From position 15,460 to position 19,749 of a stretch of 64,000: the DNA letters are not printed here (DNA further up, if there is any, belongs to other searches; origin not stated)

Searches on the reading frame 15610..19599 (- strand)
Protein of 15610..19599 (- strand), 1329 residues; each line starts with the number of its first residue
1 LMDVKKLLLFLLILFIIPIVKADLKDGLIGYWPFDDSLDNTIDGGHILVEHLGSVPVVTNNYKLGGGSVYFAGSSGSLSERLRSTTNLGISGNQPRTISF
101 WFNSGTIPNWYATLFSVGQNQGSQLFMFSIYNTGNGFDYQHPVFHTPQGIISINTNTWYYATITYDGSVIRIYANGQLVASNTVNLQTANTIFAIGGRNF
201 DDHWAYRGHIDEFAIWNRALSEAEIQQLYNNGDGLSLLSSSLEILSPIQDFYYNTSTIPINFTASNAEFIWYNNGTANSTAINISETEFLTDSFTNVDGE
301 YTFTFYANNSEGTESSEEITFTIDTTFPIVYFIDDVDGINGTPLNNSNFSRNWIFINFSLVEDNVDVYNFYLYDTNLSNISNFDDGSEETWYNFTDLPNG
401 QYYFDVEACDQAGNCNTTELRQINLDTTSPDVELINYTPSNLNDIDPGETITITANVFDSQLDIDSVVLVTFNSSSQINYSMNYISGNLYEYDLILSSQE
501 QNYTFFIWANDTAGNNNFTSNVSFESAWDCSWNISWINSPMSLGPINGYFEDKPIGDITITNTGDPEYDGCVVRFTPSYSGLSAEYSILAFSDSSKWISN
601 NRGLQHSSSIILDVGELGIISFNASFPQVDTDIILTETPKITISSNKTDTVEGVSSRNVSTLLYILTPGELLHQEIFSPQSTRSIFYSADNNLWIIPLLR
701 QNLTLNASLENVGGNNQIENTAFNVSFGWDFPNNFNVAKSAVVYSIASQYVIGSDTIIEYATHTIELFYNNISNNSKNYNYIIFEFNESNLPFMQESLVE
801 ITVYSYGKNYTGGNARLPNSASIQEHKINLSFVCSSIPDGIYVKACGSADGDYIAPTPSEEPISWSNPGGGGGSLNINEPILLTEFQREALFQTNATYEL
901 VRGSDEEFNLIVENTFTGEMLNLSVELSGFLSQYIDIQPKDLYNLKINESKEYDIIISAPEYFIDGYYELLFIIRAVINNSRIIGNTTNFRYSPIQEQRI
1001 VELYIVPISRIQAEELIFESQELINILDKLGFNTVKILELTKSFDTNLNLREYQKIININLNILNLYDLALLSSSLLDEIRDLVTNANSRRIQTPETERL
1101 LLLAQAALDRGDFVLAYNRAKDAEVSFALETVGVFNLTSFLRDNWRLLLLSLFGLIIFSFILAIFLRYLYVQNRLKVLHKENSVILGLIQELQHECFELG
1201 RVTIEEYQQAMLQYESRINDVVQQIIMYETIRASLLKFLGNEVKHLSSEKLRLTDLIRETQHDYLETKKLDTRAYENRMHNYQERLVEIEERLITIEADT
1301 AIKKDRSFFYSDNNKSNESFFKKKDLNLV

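Call 12: search_protein_families(library=pfam, max_evalue=0.001, proteins=[window:15610-19599:-])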
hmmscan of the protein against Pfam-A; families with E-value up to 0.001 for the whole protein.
window:15610-19599:- (1329 aa): 2 families
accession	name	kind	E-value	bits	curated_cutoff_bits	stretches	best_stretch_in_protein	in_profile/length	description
PF13385.13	Laminin_G_3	-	1.4e-20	74.4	27.6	1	91-226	15-151/151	Concanavalin A-like lectin/glucanases superfamily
PF19077.6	Big_13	-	1.2e-06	29.4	27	0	358-427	31-102/102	Bacterial Ig-like domain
